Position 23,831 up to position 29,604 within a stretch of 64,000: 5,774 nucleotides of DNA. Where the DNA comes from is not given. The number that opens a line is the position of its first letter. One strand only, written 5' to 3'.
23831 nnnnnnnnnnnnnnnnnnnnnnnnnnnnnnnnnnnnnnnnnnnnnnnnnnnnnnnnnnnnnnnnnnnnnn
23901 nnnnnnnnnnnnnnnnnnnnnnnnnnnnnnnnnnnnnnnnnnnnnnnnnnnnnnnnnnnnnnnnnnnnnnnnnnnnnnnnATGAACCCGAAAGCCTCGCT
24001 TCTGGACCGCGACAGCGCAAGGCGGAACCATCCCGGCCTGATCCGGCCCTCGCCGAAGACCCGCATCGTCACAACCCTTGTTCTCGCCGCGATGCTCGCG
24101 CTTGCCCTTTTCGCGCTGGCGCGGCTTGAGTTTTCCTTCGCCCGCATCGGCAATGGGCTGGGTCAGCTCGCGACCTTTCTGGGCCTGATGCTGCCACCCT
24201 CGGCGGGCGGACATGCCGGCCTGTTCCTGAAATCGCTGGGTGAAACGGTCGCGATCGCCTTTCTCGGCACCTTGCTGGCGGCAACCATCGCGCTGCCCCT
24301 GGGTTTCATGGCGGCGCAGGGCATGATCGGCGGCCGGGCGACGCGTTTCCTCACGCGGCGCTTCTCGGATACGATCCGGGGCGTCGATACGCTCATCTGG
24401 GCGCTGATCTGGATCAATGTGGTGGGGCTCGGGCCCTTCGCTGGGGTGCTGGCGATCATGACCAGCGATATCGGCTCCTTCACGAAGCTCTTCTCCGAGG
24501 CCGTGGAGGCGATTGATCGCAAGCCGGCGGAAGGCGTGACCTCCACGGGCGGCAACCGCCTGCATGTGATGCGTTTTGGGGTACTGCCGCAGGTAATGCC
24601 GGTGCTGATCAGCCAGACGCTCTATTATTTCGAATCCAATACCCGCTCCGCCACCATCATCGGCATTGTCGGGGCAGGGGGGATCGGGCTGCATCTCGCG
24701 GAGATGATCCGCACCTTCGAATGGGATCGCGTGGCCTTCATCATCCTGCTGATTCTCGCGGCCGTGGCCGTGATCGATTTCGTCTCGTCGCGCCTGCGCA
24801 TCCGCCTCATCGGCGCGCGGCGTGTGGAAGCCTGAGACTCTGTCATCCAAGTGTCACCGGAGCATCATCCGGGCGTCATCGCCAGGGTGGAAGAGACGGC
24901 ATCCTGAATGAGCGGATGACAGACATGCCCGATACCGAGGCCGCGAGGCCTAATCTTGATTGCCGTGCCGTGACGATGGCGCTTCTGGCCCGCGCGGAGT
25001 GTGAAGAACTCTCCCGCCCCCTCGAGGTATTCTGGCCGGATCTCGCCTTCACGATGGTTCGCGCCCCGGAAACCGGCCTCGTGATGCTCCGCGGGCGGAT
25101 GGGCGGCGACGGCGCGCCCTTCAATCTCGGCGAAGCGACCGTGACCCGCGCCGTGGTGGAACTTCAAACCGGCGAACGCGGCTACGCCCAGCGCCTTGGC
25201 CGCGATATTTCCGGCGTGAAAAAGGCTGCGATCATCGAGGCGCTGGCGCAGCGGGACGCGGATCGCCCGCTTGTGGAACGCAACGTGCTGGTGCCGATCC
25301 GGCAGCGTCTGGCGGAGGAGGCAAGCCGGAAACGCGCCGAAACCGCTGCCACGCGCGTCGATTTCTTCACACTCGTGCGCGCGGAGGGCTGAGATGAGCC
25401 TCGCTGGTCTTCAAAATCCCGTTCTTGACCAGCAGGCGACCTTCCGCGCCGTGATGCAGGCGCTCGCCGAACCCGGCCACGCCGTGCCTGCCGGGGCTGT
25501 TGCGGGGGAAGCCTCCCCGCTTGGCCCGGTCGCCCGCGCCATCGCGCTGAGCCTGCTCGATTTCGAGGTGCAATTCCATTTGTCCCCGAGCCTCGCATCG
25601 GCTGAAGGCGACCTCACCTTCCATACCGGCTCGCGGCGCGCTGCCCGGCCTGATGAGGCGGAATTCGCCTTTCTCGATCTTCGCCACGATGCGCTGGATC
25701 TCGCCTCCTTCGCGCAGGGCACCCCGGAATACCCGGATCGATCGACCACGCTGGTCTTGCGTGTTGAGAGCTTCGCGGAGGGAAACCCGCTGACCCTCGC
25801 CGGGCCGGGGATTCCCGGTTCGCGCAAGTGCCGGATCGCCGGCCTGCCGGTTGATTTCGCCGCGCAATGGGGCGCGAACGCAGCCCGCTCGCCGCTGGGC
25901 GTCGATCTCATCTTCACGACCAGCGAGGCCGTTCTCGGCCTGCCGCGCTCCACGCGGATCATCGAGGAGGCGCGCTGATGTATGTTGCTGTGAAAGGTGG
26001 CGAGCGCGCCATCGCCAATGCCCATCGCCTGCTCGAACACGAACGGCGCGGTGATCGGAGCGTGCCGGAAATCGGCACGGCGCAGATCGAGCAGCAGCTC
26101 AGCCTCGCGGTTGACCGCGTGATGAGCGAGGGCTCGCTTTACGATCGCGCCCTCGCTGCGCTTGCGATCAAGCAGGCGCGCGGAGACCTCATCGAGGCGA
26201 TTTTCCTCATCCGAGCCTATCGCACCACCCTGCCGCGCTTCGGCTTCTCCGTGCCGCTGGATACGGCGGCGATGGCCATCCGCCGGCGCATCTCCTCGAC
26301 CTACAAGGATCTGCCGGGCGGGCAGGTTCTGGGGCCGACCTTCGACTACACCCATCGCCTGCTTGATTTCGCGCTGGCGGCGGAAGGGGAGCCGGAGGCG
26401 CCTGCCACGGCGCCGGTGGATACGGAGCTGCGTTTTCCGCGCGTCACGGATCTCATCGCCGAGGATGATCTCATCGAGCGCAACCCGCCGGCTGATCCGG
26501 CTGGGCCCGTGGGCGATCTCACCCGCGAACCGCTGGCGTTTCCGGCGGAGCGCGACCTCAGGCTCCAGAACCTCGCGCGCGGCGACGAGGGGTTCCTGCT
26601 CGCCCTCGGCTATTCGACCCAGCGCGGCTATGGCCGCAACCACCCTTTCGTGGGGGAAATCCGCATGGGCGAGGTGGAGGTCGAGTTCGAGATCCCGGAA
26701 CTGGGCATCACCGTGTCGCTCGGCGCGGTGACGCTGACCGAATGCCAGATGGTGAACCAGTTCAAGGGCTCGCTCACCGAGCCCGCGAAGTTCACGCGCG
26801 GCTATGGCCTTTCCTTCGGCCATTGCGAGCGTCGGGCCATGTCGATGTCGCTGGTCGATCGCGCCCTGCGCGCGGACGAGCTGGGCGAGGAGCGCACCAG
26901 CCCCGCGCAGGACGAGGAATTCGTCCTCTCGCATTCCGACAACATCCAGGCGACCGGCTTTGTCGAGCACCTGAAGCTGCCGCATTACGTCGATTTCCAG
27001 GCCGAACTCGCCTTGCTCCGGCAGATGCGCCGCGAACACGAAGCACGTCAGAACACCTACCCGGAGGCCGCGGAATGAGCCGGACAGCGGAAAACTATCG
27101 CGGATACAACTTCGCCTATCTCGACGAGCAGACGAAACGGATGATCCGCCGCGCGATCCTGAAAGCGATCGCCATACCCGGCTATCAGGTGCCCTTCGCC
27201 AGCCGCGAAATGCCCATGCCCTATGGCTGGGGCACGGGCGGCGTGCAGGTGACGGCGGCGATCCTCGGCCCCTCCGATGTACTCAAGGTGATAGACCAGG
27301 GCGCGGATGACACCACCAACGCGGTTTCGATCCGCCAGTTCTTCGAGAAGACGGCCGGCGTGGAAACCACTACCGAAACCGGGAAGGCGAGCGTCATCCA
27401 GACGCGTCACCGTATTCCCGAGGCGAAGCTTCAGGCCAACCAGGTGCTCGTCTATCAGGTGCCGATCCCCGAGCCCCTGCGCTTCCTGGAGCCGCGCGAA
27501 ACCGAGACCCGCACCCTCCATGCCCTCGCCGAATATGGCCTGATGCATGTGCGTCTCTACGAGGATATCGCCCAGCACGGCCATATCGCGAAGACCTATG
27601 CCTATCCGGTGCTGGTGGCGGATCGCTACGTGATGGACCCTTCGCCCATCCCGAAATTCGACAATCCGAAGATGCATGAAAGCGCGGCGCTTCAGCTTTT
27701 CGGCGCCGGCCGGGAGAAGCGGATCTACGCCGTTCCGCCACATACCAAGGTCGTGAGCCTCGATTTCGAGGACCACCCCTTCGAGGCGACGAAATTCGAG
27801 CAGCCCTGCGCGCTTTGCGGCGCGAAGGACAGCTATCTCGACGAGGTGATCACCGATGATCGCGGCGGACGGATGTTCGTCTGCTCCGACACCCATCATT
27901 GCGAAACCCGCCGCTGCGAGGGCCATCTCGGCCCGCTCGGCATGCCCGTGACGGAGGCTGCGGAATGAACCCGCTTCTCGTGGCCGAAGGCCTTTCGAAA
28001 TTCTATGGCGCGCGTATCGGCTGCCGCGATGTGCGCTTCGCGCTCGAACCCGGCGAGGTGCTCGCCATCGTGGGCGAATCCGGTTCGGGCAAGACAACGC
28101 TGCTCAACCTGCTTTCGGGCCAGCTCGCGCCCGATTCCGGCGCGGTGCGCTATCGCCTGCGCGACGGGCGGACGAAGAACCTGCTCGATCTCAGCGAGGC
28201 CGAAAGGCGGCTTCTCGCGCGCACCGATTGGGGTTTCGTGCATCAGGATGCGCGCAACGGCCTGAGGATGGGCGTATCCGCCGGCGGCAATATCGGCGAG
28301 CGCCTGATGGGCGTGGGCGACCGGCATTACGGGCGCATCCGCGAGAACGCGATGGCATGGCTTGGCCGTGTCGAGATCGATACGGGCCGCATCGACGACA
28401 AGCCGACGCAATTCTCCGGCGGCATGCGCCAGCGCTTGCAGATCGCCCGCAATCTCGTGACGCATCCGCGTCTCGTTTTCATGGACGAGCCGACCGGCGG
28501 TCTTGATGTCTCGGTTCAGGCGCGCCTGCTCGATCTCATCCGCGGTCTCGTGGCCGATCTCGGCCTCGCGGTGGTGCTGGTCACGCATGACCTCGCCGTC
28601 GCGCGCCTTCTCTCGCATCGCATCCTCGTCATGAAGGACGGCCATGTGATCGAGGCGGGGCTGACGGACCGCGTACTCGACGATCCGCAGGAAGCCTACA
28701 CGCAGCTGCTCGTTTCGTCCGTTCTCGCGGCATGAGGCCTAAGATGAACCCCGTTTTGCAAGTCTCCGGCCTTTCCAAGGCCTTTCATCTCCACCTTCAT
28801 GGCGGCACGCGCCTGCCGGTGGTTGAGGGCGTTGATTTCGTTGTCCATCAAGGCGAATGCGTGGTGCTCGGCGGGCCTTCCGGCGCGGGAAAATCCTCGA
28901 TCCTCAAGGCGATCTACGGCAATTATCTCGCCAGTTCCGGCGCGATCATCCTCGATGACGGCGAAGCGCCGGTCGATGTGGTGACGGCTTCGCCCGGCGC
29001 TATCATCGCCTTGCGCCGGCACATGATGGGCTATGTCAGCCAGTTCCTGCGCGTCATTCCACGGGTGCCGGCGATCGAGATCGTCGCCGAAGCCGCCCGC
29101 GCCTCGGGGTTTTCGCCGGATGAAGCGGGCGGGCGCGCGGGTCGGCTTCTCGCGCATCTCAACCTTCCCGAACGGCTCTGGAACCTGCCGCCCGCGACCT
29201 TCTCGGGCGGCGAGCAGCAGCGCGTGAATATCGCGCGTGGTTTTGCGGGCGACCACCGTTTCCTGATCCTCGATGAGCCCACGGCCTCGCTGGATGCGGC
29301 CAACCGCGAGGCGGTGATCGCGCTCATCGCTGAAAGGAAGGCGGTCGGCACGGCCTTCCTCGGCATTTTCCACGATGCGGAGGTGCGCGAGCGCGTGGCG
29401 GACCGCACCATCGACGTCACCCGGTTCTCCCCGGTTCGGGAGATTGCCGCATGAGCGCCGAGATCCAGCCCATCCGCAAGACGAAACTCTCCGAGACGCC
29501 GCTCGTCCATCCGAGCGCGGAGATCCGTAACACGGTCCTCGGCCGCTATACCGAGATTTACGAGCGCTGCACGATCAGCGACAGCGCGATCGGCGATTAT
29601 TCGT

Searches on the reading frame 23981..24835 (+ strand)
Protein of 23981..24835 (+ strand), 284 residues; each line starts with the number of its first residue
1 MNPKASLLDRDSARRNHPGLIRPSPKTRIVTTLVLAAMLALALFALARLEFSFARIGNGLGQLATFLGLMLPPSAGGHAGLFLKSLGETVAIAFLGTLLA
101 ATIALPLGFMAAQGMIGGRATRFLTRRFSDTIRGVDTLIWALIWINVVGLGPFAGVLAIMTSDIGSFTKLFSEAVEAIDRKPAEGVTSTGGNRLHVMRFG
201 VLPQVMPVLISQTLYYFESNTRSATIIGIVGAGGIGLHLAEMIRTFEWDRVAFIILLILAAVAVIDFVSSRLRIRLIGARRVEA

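Call 96: search_protein_families(library=pfam, proteins=[window:23981-24835:+], max_evalue=0.00001)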
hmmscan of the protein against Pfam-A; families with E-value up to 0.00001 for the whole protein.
window:23981-24835:+ (284 aa): 1 family
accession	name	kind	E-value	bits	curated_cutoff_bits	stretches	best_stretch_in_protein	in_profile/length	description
PF00528.27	BPD_transp_1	-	2.5e-14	53.9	26.4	1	104-269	1-175/184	Binding-protein-dependent transport system inner membrane component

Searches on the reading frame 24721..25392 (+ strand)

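Call 96: search_protein_families(library=pfam, proteins=[window:24721-25392:+], max_evalue=0.00001)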
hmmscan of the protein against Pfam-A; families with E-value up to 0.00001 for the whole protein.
window:24721-25392:+ (223 aa): 1 family
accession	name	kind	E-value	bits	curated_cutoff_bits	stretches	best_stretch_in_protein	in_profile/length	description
PF06754.17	PhnG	-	1.3e-41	142.4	32.4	1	82-220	3-141/142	Phosphonate metabolism protein PhnG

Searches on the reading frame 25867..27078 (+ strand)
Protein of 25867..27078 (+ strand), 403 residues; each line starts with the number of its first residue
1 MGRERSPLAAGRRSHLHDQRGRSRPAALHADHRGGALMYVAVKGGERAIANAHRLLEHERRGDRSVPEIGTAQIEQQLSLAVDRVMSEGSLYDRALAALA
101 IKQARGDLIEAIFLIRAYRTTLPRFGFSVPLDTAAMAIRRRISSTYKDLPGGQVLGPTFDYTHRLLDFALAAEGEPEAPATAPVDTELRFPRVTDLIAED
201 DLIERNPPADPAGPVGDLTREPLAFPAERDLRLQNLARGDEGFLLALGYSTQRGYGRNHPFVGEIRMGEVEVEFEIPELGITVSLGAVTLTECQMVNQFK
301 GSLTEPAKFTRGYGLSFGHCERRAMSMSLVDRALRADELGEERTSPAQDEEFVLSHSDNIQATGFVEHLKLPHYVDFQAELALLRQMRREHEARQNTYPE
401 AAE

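Call 96: search_protein_families(library=pfam, proteins=[window:25867-27078:+], max_evalue=0.00001)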
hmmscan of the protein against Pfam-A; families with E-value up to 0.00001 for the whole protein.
window:25867-27078:+ (403 aa): 1 family
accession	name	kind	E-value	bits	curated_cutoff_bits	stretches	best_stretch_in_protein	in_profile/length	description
PF05861.17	PhnI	-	1.7e-164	547.1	34.5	1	38-390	1-347/348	Bacterial phosphonate metabolism protein (PhnI)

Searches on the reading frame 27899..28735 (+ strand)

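Call 96: search_protein_families(library=pfam, proteins=[window:27899-28735:+], max_evalue=0.00001)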
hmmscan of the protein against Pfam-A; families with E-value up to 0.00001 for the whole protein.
window:27899-28735:+ (278 aa): 2 families
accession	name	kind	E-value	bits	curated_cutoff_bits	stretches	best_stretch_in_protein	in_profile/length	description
PF00005.33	ABC_tran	-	4.2e-31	108.8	25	1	43-199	2-136/137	ABC transporter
PF13304.12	AAA_21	-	2e-08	35.1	27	0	168-234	234-302/304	AAA domain, putative AbiEii toxin, Type IV TA system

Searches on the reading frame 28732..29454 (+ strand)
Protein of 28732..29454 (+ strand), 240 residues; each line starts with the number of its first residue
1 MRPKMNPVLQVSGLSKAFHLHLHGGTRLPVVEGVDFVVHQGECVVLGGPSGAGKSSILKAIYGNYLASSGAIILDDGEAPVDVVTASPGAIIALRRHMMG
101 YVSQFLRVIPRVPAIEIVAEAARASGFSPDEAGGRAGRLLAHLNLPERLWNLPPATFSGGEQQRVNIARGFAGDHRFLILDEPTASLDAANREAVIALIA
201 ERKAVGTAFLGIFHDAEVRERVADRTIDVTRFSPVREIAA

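Call 96: search_protein_families(library=pfam, proteins=[window:28732-29454:+], max_evalue=0.00001)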
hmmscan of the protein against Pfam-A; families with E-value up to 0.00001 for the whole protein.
window:28732-29454:+ (240 aa): 2 families
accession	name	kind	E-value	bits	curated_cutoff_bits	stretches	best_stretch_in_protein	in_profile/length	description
PF00005.33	ABC_tran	-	5.9e-26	92.1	25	1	32-185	2-137/137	ABC transporter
PF02463.25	SMC_N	-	7.2e-07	29.3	40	0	155-230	135-212/220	RecF/RecN/SMC N terminal domain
